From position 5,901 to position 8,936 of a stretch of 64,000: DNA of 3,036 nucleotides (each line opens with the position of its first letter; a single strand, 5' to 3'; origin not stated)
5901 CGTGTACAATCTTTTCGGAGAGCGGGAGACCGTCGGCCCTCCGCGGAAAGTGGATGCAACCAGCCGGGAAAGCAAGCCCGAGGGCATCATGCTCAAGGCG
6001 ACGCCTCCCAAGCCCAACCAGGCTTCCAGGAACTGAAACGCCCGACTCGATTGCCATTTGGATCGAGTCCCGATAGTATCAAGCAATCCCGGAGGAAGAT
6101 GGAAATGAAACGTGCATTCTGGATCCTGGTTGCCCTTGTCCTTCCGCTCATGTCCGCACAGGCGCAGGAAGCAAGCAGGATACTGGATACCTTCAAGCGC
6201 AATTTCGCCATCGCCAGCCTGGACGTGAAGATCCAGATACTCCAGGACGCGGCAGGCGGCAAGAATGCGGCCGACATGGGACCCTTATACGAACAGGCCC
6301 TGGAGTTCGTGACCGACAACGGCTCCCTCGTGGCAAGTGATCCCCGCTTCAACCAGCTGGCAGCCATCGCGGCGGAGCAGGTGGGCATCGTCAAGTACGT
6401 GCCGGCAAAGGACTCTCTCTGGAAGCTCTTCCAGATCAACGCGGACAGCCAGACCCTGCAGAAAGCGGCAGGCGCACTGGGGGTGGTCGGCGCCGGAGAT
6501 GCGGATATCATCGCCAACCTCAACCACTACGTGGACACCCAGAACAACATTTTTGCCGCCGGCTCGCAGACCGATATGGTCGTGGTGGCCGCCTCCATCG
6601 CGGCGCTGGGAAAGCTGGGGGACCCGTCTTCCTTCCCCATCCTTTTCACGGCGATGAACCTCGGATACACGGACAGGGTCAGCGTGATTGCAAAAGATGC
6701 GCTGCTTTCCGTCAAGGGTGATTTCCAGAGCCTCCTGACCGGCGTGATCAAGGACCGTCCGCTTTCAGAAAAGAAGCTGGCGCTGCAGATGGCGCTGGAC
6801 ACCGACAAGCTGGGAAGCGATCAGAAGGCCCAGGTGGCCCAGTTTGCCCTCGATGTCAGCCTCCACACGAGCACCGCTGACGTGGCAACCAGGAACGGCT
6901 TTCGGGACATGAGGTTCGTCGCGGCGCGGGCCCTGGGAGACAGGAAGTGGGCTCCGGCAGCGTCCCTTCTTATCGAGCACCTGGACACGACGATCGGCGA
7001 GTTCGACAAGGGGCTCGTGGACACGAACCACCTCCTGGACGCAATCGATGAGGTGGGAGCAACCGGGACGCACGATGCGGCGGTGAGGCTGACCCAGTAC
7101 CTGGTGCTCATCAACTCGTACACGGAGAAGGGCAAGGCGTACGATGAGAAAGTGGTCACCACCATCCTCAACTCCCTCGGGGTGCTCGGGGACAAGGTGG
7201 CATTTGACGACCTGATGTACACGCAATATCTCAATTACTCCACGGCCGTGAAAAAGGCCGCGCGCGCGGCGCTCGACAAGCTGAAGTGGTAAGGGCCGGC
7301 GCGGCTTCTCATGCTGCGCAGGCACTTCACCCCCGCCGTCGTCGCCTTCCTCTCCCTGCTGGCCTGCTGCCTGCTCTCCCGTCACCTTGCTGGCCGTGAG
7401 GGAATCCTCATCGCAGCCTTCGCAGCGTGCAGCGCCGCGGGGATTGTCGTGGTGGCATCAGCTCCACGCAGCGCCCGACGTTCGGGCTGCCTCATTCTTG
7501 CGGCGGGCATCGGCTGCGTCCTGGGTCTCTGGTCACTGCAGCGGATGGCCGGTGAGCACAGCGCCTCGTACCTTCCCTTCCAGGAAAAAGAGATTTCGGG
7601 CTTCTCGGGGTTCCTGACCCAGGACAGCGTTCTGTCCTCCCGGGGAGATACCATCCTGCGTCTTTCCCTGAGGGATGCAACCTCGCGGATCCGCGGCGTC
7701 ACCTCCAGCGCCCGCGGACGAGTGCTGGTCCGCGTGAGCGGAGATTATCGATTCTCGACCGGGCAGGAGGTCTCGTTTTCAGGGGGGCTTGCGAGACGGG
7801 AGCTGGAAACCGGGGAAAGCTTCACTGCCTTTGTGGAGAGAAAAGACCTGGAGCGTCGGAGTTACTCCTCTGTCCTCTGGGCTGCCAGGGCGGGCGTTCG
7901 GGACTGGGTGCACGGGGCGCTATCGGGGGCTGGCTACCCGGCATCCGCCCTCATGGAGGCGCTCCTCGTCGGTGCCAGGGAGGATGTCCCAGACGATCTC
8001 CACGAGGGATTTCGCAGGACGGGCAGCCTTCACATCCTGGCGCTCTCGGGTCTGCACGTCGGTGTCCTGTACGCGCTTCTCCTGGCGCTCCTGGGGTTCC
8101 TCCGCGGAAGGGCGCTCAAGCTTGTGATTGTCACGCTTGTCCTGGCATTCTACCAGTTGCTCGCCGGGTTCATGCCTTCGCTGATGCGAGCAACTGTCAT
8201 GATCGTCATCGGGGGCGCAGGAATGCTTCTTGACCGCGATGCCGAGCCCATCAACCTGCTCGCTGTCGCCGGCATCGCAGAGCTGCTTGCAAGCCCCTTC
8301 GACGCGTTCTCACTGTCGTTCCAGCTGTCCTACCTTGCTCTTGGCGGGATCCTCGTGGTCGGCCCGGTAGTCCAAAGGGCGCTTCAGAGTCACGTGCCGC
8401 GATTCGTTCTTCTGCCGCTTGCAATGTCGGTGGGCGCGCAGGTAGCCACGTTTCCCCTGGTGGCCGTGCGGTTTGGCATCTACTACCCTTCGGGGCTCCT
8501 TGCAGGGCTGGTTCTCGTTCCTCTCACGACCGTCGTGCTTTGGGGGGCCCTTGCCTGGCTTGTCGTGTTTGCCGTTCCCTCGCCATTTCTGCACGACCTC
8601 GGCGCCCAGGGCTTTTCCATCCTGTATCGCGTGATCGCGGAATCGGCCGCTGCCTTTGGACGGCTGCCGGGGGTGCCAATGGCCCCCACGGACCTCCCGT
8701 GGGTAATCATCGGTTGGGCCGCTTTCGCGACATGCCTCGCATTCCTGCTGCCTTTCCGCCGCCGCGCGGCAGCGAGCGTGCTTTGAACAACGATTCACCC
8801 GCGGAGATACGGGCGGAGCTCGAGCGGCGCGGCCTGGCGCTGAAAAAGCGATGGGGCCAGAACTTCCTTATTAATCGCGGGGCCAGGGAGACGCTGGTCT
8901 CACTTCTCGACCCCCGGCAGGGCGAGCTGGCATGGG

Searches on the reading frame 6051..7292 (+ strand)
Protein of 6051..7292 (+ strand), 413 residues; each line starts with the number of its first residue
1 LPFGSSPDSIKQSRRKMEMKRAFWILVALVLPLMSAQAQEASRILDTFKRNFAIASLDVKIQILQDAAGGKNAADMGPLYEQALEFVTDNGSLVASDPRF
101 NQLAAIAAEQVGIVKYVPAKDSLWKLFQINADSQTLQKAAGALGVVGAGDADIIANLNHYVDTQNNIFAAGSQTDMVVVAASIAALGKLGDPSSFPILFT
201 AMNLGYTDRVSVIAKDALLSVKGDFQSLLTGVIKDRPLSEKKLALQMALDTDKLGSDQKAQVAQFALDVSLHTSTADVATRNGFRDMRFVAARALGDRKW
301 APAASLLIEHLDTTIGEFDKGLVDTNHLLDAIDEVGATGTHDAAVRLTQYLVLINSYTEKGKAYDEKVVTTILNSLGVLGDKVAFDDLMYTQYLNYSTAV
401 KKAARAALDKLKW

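Call 65: search_protein_families(library=pfam, proteins=[window:6051-7292:+], max_evalue=0.00001)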
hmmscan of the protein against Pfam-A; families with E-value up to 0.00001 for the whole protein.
window:6051-7292:+ (413 aa): 2 families
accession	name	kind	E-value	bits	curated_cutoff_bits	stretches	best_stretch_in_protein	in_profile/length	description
PF13646.12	HEAT_2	-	9.8e-07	29.4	27.7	0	156-204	26-73/88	HEAT repeats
PF03130.22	HEAT_PBS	-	9.6e-06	26.1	20.9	0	288-312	2-26/27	PBS lyase HEAT-like repeat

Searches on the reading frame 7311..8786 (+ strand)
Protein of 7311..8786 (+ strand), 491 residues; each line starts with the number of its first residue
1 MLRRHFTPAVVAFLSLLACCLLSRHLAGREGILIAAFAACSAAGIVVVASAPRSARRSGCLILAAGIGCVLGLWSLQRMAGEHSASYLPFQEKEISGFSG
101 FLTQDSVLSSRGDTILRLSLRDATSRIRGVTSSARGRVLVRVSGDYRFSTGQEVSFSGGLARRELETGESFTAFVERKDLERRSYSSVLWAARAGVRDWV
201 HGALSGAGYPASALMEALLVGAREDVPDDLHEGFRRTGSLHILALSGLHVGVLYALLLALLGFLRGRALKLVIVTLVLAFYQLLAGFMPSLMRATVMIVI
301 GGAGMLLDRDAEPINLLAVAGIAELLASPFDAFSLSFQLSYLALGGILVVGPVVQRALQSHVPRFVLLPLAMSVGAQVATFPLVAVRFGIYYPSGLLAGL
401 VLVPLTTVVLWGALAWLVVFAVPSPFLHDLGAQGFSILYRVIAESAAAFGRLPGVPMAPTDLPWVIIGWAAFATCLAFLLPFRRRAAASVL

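Call 65: search_protein_families(library=pfam, proteins=[window:7311-8786:+], max_evalue=0.00001)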
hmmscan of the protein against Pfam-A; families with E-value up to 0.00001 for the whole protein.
window:7311-8786:+ (491 aa): 1 family
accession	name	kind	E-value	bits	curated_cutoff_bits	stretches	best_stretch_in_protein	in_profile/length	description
PF03772.21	Competence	-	3e-47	161.7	23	1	218-480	1-266/270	Competence protein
